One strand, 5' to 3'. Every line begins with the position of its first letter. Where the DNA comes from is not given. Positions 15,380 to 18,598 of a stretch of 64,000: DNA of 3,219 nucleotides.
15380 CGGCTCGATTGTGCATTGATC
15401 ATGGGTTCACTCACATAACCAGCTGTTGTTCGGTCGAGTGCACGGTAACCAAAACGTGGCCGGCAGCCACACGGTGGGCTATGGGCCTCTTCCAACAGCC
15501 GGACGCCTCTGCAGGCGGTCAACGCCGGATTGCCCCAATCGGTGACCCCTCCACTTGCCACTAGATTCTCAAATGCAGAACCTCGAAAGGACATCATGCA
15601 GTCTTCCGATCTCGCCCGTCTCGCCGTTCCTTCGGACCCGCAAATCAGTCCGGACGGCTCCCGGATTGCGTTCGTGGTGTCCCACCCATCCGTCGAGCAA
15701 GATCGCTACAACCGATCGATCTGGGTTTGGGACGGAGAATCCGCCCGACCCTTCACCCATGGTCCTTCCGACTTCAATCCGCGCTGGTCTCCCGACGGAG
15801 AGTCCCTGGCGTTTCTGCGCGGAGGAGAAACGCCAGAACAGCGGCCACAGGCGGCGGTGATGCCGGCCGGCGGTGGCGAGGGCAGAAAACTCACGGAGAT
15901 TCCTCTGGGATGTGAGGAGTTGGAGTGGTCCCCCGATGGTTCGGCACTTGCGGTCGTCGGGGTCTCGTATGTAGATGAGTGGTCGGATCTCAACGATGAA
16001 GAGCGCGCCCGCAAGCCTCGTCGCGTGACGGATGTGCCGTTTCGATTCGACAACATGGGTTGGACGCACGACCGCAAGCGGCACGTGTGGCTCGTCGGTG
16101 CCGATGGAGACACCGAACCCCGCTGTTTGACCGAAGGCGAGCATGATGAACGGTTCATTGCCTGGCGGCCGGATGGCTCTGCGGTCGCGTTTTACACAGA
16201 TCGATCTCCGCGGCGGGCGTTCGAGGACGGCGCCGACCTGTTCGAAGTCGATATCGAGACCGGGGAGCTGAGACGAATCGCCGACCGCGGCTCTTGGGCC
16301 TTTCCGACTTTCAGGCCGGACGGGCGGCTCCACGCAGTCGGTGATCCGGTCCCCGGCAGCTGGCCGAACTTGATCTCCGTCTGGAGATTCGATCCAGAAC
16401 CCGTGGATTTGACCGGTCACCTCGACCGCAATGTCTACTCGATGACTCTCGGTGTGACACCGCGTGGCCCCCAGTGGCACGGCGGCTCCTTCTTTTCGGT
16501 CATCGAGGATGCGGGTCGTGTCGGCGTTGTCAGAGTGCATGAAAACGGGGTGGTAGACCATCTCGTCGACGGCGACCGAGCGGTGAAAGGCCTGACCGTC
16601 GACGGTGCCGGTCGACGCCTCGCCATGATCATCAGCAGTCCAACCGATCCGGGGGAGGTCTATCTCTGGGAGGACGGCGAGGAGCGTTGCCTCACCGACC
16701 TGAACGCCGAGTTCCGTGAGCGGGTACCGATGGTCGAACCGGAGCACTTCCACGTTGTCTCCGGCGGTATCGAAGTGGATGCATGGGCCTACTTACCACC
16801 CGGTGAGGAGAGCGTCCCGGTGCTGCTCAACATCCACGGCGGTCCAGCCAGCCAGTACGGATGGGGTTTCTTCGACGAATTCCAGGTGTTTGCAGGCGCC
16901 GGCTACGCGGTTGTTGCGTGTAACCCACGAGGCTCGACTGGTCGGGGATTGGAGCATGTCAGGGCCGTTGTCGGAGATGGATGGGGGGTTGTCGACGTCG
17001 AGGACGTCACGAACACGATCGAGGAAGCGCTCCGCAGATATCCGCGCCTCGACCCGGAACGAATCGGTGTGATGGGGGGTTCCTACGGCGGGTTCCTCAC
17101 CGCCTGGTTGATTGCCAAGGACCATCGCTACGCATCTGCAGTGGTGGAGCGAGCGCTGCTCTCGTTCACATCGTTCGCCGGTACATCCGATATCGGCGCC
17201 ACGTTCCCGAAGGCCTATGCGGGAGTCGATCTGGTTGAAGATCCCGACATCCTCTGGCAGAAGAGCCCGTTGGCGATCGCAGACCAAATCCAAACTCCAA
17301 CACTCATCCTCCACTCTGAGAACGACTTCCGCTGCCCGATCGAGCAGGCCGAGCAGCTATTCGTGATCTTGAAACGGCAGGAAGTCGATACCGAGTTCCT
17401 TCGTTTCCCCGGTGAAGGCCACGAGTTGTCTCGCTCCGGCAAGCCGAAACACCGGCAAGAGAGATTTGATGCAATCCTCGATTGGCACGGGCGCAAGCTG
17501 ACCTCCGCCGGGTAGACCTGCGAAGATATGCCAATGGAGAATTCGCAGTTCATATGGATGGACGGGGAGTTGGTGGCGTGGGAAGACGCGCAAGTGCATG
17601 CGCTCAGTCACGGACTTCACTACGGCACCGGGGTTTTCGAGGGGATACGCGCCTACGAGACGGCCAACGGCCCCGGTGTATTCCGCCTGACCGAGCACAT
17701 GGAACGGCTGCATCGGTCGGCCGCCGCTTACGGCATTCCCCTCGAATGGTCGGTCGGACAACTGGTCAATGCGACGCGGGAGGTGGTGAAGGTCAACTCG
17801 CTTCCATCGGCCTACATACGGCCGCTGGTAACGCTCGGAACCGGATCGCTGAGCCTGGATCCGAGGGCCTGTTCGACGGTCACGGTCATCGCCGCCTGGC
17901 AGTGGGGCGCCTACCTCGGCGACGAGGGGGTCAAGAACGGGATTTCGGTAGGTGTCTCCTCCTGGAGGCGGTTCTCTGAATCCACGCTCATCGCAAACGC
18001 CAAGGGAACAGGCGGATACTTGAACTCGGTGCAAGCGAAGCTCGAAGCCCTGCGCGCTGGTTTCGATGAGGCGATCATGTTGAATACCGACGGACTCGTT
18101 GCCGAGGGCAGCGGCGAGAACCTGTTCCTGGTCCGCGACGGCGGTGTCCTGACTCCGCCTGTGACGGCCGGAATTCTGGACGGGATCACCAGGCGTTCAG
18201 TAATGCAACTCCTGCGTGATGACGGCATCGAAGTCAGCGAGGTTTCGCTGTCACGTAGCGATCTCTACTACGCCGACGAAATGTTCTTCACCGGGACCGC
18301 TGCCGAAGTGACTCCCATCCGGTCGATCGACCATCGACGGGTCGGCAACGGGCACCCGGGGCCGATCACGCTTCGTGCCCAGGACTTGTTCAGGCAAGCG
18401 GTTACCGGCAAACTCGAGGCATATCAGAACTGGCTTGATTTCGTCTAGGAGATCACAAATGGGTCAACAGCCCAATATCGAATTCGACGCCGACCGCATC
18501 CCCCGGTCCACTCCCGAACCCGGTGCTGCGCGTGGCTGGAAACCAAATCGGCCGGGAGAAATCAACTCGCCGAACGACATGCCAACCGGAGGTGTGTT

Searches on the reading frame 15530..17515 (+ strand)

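Call 28: search_protein_families(library=pfam, proteins=[window:15530-17515:+], max_evalue=0.0001)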
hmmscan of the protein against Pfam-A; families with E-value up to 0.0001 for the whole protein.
window:15530-17515:+ (661 aa): 10 families
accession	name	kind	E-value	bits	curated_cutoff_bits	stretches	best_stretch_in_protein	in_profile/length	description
PF00326.27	Peptidase_S9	-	5e-40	137.7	22.6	1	445-657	1-210/213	Prolyl oligopeptidase family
PF07676.18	PD40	-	1.5e-14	53.9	20.9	1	73-100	2-30/38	WD40-like Beta Propeller Repeat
PF20434.5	BD-FAE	-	1.2e-08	35.2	26.8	1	421-611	4-212/215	BD-FAE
PF12146.15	Hydrolase_4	-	3e-07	30.4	27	0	583-633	186-234/239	Serine aminopeptidase, S33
PF02129.25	Peptidase_S15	-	3.1e-07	30.8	23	1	413-539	2-124/262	X-Pro dipeptidyl-peptidase (S15 family)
PF01738.24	DLH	-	3.6e-07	30.4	21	1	490-638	74-193/217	Dienelactone hydrolase family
PF00561.26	Abhydrolase_1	-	5.5e-07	29.9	25.8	1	430-533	1-93/245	alpha/beta hydrolase fold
PF05448.18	AXE1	-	6.2e-06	25.6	21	1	411-535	64-201/321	Acetyl xylan esterase (AXE1)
PF12697.13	Abhydrolase_6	-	4.7e-05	24.6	26.3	1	435-558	4-106/217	Alpha/beta hydrolase family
PF11144.14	DUF2920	-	5.7e-05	22.9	24.7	0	485-539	161-215/400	Protein of unknown function (DUF2920)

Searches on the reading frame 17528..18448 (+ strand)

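Call 28: search_protein_families(library=pfam, proteins=[window:17528-18448:+], max_evalue=0.0001)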
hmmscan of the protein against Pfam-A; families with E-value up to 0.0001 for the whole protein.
window:17528-18448:+ (306 aa): 1 family
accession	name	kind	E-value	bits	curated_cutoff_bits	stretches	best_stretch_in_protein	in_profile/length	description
PF01063.24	Aminotran_4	-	5.3e-57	193.7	28.5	1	35-267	1-223/223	Amino-transferase class IV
